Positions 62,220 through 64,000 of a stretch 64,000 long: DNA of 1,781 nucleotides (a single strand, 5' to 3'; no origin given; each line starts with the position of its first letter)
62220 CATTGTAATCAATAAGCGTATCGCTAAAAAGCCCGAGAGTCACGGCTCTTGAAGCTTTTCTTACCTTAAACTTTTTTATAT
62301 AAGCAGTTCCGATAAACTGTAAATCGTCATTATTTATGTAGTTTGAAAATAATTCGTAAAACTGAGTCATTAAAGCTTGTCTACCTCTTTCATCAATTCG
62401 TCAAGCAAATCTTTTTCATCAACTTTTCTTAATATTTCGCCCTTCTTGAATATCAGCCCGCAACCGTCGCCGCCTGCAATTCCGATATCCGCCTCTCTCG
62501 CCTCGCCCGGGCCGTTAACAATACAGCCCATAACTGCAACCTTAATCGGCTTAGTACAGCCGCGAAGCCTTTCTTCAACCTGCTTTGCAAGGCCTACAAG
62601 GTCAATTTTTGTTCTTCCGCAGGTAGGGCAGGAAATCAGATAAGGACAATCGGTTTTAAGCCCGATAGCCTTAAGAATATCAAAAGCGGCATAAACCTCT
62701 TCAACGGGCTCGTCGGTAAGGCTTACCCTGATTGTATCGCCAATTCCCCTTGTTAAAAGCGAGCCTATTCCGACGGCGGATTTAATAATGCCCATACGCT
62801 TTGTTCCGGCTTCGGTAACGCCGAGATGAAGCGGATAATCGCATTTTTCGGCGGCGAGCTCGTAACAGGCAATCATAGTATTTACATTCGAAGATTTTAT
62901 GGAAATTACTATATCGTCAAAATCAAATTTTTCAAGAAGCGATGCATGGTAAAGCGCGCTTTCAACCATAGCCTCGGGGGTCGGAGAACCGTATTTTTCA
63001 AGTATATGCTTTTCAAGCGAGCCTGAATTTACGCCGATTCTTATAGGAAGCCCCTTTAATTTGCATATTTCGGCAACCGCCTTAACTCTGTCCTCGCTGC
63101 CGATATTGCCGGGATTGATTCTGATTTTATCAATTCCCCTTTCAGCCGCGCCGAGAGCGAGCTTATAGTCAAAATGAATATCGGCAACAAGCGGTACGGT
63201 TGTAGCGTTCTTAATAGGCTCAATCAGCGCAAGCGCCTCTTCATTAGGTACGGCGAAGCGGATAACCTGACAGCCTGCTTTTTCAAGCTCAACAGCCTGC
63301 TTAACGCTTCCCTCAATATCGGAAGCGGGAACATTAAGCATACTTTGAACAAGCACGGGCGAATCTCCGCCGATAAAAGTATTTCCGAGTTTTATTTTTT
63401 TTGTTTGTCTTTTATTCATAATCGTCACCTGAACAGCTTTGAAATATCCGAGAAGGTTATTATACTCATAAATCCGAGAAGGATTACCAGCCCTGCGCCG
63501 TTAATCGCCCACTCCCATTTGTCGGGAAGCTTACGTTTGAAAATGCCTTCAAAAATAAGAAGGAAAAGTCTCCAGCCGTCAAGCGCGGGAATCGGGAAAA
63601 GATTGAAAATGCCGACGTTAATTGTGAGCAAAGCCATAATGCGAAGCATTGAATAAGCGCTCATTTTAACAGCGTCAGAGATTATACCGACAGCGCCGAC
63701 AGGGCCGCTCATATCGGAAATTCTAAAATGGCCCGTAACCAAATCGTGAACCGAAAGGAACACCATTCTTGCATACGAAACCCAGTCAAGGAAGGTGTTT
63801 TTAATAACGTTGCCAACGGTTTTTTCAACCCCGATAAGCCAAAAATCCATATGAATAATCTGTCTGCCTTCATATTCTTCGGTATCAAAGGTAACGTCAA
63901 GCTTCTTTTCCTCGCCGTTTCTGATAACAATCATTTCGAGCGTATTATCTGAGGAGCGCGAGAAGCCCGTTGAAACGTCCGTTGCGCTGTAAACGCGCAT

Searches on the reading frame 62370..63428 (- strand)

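Call 55: search_protein_families(library=pfam, proteins=[window:62370-63428:-], max_evalue=0.00001)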
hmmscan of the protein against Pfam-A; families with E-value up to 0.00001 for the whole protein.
window:62370-63428:- (352 aa): 1 family
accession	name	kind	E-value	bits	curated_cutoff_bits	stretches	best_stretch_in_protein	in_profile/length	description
PF04551.19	GcpE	-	3e-152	507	32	1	9-351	1-343/343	GcpE protein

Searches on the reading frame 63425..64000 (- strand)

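Call 55: search_protein_families(library=pfam, proteins=[window:63425-64000:-], max_evalue=0.00001)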
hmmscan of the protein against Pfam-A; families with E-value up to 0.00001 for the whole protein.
window:63425-64000:- (191 aa): 1 family
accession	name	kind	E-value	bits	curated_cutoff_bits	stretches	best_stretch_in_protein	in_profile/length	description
PF02163.28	Peptidase_M50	-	7.6e-19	68.4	27.2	1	61-176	107-220/221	Peptidase family M50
